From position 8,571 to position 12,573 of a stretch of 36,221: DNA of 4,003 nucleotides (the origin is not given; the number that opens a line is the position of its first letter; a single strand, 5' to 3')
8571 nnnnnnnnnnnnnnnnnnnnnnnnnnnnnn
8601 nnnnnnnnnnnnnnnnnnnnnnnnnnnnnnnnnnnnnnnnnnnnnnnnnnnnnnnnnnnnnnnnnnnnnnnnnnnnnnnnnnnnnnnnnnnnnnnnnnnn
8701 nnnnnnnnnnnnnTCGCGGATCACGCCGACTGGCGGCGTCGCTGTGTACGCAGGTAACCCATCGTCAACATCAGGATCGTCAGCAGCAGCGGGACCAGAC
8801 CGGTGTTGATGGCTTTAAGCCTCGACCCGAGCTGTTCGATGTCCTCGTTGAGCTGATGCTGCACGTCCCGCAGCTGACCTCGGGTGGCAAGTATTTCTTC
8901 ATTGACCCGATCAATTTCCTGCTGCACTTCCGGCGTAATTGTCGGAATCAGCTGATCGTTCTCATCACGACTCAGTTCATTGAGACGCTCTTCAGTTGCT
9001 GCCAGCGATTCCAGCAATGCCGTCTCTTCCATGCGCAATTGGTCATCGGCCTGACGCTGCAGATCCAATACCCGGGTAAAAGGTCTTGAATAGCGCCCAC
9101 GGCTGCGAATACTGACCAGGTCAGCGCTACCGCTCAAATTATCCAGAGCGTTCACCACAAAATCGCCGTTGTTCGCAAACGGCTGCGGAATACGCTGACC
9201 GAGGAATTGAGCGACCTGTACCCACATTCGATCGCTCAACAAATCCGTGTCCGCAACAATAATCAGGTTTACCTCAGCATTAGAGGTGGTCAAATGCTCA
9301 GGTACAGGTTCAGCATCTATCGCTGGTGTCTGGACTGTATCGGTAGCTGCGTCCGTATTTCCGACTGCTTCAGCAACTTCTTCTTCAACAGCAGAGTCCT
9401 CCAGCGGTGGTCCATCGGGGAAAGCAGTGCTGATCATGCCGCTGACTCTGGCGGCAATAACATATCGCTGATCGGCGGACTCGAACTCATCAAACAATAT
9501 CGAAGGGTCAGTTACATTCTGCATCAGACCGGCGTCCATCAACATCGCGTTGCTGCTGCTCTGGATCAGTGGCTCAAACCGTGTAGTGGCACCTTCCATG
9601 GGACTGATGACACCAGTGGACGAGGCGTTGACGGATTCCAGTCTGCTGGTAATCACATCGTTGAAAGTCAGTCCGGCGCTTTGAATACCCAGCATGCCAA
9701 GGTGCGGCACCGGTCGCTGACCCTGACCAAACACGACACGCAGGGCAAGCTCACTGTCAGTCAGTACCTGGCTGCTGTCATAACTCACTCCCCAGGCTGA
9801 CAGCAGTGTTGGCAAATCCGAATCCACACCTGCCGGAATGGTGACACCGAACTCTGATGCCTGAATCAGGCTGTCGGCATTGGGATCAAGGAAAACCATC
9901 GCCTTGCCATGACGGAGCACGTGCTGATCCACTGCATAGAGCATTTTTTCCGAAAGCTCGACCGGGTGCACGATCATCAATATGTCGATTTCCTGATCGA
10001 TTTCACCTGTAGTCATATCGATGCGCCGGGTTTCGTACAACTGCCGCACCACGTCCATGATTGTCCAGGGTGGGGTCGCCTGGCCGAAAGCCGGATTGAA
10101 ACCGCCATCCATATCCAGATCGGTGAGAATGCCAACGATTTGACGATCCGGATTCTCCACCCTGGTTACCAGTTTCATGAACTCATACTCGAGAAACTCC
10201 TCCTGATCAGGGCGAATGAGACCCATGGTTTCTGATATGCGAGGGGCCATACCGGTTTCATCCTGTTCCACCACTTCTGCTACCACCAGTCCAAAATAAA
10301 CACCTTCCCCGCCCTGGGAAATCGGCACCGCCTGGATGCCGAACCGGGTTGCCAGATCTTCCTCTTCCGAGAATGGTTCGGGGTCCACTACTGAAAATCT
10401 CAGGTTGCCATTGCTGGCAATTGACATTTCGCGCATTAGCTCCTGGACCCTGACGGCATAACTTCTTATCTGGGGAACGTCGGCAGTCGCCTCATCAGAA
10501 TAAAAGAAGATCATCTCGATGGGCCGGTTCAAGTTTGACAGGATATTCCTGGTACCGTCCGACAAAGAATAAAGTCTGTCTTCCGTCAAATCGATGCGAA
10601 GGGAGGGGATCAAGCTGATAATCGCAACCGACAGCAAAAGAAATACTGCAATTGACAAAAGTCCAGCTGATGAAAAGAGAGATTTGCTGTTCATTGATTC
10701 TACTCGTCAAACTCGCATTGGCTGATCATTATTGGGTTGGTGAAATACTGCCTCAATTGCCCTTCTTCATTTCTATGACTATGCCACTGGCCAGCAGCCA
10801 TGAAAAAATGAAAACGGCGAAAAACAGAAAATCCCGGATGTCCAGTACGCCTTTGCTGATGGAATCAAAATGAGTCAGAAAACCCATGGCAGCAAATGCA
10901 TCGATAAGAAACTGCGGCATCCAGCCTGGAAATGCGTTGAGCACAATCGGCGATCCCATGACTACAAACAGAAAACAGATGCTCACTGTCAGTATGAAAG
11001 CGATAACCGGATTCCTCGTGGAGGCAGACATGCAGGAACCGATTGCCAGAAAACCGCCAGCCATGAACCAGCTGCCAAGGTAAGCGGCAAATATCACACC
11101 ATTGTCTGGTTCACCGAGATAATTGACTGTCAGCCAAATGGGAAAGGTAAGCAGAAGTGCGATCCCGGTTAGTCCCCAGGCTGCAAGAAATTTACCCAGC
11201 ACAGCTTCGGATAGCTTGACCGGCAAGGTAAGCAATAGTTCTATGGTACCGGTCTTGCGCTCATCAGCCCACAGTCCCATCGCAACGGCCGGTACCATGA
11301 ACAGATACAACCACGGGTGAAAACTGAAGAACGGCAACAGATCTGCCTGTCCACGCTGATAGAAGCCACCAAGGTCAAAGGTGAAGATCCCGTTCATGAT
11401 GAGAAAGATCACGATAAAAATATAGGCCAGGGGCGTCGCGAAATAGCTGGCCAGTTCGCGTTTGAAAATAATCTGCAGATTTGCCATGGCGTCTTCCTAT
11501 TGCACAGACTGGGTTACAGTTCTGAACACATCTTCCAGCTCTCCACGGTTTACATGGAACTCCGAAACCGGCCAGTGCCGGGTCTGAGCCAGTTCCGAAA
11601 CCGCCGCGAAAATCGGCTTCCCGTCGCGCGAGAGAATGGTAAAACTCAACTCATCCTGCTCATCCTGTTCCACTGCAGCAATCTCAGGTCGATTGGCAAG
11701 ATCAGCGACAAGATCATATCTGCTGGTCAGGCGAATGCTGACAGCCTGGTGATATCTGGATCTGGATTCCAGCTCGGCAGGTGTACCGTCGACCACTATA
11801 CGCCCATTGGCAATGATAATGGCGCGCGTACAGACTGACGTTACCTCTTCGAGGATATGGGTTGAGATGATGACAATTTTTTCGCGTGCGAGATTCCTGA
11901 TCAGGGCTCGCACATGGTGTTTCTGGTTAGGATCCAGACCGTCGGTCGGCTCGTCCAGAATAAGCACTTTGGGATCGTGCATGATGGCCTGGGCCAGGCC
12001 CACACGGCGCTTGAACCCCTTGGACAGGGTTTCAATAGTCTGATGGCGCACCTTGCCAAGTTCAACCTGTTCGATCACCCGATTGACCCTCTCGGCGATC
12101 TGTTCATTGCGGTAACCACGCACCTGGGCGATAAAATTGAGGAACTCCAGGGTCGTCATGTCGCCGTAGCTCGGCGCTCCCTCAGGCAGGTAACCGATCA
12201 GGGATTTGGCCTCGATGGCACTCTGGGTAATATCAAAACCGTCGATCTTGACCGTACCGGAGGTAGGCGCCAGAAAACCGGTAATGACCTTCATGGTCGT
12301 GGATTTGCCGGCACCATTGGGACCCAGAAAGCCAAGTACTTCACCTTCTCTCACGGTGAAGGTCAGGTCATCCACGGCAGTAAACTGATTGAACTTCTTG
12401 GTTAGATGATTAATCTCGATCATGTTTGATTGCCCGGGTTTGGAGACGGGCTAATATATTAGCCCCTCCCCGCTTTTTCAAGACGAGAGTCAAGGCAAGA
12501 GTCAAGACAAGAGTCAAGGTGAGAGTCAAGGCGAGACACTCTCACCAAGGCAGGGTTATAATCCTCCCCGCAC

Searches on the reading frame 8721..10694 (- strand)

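Call 6: search_protein_families(library=pfam, proteins=[window:8721-10694:-], max_evalue=0.00001)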
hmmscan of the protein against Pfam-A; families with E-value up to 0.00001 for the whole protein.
window:8721-10694:- (657 aa): 2 families
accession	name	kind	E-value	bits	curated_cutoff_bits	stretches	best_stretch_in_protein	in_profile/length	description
PF09822.16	ABC_transp_aux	-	2e-58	198.4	34.7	1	186-516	3-288/288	ABC-type uncharacterized transport system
PF23357.1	DUF7088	-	1.1e-24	87.1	27.8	1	38-138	1-104/105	Domain of unknown function (DUF7088)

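Call 53: search_protein_families(library=ncbifam, proteins=[window:8721-10694:-], max_evalue=0.001)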
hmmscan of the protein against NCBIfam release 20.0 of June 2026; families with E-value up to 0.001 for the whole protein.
window:8721-10694:- (657 aa): 1 family
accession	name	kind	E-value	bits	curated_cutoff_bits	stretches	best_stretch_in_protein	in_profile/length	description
TIGR03521.1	GldG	equivalog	1.1e-22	80.3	389.85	1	14-383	5-385/552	gliding motility-associated ABC transporter substrate-binding protein GldG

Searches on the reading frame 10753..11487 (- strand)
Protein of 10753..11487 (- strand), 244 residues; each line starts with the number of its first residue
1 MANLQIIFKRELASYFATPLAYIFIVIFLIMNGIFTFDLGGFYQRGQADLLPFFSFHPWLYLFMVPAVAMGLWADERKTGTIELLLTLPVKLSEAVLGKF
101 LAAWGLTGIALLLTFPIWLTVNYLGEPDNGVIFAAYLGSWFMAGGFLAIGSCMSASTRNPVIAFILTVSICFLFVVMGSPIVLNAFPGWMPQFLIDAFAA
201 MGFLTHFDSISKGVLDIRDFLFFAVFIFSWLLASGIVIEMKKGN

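Call 6: search_protein_families(library=pfam, proteins=[window:10753-11487:-], max_evalue=0.00001)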
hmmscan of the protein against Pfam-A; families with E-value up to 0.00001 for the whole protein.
window:10753-11487:- (244 aa): 2 families
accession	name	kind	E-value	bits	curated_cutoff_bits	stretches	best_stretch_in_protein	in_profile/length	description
PF12679.13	ABC2_membrane_2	-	4.1e-09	36.5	27.2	1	68-182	85-203/283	ABC-2 family transporter protein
PF12698.13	ABC2_membrane_3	-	1.4e-08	34.7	31.6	1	55-193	166-302/347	ABC-2 family transporter protein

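Call 53: search_protein_families(library=ncbifam, proteins=[window:10753-11487:-], max_evalue=0.001)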
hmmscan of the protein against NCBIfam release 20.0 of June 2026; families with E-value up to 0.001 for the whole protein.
window:10753-11487:- (244 aa): 2 families
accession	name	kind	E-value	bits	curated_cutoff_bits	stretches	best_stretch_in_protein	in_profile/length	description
TIGR03518.1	ABC_perm_GldF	equivalog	5.6e-49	167.3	288.5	1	6-238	3-237/240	gliding motility-associated ABC transporter permease subunit GldF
NF041647.1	ABC_perm_CPBP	equivalog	1.2e-05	24.3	435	1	69-123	209-264/636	ABC transporter permease subunit/CPBP intramembrane protease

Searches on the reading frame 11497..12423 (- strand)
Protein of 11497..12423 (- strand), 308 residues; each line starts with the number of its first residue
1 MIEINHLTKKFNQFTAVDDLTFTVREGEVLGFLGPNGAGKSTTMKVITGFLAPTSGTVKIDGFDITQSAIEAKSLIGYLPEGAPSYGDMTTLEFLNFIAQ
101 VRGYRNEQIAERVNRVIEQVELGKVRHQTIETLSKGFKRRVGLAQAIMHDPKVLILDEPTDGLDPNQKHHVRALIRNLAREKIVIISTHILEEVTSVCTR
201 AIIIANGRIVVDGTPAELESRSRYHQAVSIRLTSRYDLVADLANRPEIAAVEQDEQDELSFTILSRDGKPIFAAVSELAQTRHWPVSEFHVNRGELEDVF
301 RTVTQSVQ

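Call 6: search_protein_families(library=pfam, proteins=[window:11497-12423:-], max_evalue=0.00001)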
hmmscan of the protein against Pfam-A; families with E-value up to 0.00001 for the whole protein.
window:11497-12423:- (308 aa): 2 families
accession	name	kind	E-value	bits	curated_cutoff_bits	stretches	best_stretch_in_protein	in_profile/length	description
PF00005.33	ABC_tran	-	3.9e-33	115.4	25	1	18-160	2-136/137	ABC transporter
PF13304.12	AAA_21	-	3.8e-11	44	27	1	116-192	221-301/304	AAA domain, putative AbiEii toxin, Type IV TA system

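Call 53: search_protein_families(library=ncbifam, proteins=[window:11497-12423:-], max_evalue=0.001)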
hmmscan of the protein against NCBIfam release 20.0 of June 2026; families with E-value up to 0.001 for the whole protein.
window:11497-12423:- (308 aa): 189 families (the best 25 are shown)
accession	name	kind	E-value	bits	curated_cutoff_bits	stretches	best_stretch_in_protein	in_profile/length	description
TIGR03522.1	GldA_ABC_ATP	equivalog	1.2e-92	310.6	402.6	1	2-304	3-301/301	gliding motility-associated ABC transporter ATP-binding subunit GldA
TIGR01188.1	drrA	subfamily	1.8e-68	231.1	312.45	1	9-304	1-301/302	daunorubicin resistance ABC transporter, ATP-binding protein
NF033858.1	ABC2_perm_RbbA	equivalog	1.9e-57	194.9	1050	1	2-223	267-489/909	ribosome-associated ATPase/putative transporter RbbA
NF010060.0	PRK13537.1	equivalog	1.3e-50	172.1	521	1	2-304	16-308/314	nodulation factor ABC transporter ATP-binding protein NodI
TIGR03740.1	galliderm_ABC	subfamily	2.7e-49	167.8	309.75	1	3-213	2-206/223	lantibiotic protection ABC transporter ATP-binding subunit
TIGR04406.1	LPS_export_lptB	equivalog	3.3e-49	167.3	240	1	2-220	2-224/239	LPS export ABC transporter ATP-binding protein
TIGR03864.1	PQQ_ABC_ATP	hypoth_equivalog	4.3e-48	163.8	302.25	1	2-221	2-222/236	ABC transporter, ATP-binding subunit, PQQ-dependent alcohol dehydrogenase system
NF010059.0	PRK13536.1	equivalog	7.5e-44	149.9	549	1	2-219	44-262/342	nodulation factor ABC transporter ATP-binding protein NodI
TIGR04521.1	ECF_ATPase_2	equivalog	6.1e-42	143.6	330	1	11-245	15-259/279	energy-coupling factor transporter ATPase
TIGR01288.1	nodI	equivalog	1.6e-41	142.2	424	1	2-218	5-222/303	nodulation factor ABC transporter ATP-binding protein NodI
TIGR00968.1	3a0106s01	subfamily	7.9e-40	136.9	342.75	1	2-219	1-219/237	sulfate ABC transporter ATP-binding protein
TIGR04520.1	ECF_ATPase_1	equivalog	1.1e-39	136.5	315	1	2-249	1-254/269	energy-coupling factor transporter ATPase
TIGR03265.1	PhnT2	equivalog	1.2e-38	133.2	457.7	1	2-220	5-224/353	putative 2-aminoethylphosphonate ABC transporter ATP-binding protein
NF008144.0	PRK10895.1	equivalog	6.4e-38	130.6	381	1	4-219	6-225/241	LPS export ABC transporter ATP-binding protein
NF006987.0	PRK09452.1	equivalog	2.5e-37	128.5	482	1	1-218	17-235/378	spermidine/putrescine ABC transporter ATP-binding protein PotA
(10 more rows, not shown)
